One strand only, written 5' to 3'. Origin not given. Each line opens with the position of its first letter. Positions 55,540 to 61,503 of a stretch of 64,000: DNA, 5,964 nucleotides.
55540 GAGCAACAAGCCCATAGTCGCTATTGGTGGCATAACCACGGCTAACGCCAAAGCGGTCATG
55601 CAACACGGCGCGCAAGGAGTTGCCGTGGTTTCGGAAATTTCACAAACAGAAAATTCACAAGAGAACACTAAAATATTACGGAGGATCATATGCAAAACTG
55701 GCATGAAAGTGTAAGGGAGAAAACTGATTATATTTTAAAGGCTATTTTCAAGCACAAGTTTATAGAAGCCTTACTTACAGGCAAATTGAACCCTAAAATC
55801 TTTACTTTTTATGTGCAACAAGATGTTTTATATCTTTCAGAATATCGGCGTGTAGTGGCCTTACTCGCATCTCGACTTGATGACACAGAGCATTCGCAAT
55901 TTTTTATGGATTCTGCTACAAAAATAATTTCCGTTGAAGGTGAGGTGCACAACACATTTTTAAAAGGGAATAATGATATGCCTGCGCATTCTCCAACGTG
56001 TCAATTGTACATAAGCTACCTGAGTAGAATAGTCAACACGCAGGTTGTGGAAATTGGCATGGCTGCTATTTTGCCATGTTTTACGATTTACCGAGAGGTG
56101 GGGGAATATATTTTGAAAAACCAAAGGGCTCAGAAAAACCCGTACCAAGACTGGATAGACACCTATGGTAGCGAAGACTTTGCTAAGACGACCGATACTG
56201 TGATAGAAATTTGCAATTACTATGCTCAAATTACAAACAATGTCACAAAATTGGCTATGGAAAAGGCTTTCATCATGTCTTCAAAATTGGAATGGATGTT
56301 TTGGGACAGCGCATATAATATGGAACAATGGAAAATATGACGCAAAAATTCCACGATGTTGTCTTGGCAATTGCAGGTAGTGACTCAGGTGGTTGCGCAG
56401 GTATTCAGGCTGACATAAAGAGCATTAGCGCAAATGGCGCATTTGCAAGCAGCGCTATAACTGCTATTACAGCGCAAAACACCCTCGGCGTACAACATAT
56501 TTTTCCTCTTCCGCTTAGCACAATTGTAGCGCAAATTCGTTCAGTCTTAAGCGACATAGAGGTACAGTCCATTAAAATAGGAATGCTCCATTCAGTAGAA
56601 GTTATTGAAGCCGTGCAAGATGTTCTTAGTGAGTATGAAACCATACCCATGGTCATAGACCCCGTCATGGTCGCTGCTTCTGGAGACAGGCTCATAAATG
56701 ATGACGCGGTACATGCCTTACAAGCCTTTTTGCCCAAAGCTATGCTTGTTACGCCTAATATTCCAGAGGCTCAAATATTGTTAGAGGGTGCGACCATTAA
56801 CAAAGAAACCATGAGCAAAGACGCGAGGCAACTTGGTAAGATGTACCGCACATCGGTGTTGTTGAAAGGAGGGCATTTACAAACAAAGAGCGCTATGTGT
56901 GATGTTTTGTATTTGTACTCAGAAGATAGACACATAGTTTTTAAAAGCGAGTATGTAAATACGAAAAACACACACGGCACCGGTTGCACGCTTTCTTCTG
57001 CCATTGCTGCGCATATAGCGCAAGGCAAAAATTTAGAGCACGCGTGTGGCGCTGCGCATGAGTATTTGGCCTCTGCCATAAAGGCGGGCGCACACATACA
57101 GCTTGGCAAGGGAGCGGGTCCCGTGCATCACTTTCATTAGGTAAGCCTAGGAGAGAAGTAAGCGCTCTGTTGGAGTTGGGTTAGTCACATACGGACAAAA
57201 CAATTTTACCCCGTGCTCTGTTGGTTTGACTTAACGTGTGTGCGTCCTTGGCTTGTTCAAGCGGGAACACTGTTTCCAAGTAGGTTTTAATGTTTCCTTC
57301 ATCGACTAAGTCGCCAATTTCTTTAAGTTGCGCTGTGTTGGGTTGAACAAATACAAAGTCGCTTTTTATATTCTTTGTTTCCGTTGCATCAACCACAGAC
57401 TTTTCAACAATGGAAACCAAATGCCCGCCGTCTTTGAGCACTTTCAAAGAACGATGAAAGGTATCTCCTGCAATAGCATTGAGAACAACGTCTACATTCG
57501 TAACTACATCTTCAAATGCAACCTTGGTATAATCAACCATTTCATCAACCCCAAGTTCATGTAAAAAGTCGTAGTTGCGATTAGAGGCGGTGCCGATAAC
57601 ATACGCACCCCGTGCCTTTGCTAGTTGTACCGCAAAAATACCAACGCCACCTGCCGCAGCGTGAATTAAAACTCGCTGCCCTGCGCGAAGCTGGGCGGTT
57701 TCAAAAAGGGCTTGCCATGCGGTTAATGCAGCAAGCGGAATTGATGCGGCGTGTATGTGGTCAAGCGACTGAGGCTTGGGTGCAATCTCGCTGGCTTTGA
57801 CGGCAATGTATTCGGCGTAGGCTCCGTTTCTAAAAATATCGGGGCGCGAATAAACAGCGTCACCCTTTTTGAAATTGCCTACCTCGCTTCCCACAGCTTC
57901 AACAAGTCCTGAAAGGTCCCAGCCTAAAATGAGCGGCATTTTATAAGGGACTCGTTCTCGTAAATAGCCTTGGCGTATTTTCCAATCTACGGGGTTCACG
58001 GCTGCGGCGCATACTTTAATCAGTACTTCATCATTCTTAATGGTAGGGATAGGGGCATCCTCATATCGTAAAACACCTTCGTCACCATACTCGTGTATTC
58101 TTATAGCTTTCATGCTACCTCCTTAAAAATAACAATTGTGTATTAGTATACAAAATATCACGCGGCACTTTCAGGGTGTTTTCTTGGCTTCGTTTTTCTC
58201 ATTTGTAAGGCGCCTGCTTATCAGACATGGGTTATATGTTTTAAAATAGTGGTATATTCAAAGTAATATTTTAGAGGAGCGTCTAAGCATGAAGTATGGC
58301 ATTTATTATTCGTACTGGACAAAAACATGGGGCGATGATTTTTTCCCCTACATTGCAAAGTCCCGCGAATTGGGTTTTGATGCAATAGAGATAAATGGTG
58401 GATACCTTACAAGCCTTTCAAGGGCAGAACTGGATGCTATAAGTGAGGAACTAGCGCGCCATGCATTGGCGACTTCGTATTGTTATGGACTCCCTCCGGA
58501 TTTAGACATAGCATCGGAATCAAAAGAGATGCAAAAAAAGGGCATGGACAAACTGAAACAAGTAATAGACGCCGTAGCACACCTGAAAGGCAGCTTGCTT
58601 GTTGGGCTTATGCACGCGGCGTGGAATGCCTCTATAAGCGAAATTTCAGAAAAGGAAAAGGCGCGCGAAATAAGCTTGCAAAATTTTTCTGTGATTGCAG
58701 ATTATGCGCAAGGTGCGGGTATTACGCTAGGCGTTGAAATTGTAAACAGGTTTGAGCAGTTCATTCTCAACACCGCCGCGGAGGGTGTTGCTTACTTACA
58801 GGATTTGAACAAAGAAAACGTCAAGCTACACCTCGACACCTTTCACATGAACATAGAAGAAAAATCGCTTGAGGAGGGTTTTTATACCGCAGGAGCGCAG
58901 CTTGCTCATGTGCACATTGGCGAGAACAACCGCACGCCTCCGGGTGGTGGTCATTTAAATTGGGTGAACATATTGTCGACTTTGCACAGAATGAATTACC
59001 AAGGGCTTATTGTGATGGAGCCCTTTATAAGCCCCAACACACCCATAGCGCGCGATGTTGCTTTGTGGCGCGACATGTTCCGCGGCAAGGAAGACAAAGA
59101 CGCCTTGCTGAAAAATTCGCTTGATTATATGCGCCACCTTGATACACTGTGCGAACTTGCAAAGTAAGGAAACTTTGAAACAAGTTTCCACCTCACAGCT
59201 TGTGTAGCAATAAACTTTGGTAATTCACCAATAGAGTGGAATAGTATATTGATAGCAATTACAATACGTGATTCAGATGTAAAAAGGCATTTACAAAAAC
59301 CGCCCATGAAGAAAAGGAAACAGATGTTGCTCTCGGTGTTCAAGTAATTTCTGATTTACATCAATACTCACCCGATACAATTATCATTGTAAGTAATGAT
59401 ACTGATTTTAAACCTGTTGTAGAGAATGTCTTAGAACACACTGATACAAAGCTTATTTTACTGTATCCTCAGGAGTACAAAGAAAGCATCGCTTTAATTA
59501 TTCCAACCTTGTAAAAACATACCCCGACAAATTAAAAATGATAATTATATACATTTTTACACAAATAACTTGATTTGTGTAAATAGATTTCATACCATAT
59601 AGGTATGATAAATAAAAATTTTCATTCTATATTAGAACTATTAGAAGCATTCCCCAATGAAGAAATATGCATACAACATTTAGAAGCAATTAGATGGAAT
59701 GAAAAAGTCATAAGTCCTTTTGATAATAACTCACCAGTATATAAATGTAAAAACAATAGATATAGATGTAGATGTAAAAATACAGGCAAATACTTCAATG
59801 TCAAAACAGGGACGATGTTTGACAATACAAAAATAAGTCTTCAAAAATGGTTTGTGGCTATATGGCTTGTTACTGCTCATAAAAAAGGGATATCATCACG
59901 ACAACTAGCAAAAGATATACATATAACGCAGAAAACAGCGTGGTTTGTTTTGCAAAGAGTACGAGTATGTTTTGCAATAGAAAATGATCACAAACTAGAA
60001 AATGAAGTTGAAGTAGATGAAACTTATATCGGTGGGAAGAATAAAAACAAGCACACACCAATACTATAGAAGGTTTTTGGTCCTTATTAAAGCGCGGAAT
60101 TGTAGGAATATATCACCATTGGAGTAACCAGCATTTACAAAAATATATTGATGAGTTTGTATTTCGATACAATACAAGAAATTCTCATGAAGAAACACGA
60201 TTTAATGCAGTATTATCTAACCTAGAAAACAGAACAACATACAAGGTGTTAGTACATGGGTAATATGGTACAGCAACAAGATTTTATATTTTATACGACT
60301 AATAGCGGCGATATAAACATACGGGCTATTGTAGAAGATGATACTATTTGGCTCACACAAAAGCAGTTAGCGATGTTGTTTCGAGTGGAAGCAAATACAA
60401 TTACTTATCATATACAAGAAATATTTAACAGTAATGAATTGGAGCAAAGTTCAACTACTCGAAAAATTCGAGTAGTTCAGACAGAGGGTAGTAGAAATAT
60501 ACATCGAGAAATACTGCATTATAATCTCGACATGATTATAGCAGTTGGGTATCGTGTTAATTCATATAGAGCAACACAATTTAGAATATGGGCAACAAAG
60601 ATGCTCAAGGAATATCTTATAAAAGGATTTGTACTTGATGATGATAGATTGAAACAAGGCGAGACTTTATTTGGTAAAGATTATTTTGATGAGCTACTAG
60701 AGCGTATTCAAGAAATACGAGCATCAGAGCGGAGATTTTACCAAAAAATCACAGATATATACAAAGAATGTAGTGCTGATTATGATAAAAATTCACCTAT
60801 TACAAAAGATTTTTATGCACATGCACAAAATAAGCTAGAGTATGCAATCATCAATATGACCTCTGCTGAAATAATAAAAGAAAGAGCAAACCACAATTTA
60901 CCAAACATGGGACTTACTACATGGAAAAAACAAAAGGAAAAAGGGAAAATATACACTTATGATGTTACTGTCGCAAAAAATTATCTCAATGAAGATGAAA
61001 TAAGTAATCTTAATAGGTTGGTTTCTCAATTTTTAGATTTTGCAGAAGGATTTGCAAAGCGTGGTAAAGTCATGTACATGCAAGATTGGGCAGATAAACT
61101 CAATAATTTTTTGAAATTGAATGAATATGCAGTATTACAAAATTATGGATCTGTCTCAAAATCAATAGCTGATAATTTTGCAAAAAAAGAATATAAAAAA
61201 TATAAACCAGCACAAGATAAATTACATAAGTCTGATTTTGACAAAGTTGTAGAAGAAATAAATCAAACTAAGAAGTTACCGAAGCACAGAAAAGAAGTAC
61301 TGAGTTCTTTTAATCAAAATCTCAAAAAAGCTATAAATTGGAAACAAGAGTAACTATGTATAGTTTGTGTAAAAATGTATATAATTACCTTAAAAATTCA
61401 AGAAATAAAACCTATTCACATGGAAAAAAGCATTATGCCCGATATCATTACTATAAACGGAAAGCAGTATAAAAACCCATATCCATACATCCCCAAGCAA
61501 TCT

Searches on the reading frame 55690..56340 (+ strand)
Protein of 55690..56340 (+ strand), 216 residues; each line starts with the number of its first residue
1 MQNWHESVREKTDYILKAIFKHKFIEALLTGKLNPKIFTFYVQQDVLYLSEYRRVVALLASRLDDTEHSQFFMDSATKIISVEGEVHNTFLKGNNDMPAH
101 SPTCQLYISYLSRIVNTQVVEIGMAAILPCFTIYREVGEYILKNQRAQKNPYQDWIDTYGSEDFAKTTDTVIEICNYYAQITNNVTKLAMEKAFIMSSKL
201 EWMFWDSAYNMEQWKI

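Call 64: search_protein_families(library=pfam, proteins=[window:55690-56340:+], max_evalue=0.001)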
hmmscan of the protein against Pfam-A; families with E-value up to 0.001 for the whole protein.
window:55690-56340:+ (216 aa): 1 family
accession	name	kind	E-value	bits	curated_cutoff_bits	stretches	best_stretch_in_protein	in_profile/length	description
PF03070.21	TENA_THI-4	-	6.3e-32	111.5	22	1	12-210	4-209/210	TENA/THI-4/PQQC family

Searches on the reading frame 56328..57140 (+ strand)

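Call 64: search_protein_families(library=pfam, proteins=[window:56328-57140:+], max_evalue=0.001)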
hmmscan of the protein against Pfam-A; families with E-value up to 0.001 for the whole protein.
window:56328-57140:+ (270 aa): 3 families
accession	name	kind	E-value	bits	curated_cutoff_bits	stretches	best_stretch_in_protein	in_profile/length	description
PF08543.17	Phos_pyr_kin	-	9.9e-87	290.8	27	1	19-267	1-246/246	Phosphomethylpyrimidine kinase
PF00294.29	PfkB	-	4e-06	26.8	25.8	1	110-246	161-285/302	pfkB family carbohydrate kinase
PF01256.23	Carb_kinase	-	0.0001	22.3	27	1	72-245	61-215/242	NAD(P)H-hydrate dehydratase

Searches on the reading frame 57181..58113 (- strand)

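Call 64: search_protein_families(library=pfam, proteins=[window:57181-58113:-], max_evalue=0.001)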
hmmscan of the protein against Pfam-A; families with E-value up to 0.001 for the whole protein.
window:57181-58113:- (310 aa): 3 families
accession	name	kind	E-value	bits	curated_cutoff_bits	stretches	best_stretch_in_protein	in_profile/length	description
PF13602.12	ADH_zinc_N_2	-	2.4e-29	103.4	27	1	187-306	1-134/134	Zinc-binding dehydrogenase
PF08240.17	ADH_N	-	3.4e-19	69.4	23.5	1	27-114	2-103/104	Alcohol dehydrogenase GroES-like domain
PF00107.32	ADH_zinc_N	-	8.3e-16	58.6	31.8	1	156-235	1-88/129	Zinc-binding dehydrogenase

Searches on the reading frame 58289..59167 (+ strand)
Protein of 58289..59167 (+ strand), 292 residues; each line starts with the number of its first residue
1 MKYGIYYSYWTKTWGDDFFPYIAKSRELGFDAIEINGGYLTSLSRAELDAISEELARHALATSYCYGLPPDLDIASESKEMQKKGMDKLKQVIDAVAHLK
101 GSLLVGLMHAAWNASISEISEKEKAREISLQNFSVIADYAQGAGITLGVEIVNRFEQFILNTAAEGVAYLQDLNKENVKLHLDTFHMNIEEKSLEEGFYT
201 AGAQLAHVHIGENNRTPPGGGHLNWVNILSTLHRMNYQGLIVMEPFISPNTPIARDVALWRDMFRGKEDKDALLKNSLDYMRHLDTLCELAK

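Call 48: search_protein_families(library=pfam, proteins=[window:58289-59167:+], max_evalue=0.001)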
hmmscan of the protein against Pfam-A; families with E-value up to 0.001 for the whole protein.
window:58289-59167:+ (292 aa): 1 family
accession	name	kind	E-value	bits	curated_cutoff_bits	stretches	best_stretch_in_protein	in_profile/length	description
PF01261.30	AP_endonuc_2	-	2.5e-37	129.4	31.1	1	23-261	2-247/249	Xylose isomerase-like TIM barrel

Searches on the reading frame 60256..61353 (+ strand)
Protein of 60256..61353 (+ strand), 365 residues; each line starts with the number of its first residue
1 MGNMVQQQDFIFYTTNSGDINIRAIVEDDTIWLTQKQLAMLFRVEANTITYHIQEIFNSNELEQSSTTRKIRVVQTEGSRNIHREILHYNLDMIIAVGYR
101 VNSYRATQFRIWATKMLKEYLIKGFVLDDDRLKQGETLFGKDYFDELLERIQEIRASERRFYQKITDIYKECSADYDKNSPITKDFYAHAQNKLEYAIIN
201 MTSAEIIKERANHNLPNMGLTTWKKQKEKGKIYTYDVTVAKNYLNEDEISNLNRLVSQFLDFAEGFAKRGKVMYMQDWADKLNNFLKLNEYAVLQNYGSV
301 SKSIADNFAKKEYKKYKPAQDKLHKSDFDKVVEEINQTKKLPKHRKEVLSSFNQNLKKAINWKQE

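Call 48: search_protein_families(library=pfam, proteins=[window:60256-61353:+], max_evalue=0.001)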
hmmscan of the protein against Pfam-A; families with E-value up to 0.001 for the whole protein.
window:60256-61353:+ (365 aa): 1 family
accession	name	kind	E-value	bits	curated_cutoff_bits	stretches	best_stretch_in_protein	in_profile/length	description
PF13310.11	Virulence_RhuM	-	3.4e-106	354.6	33.7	1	66-322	1-249/252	Virulence protein RhuM family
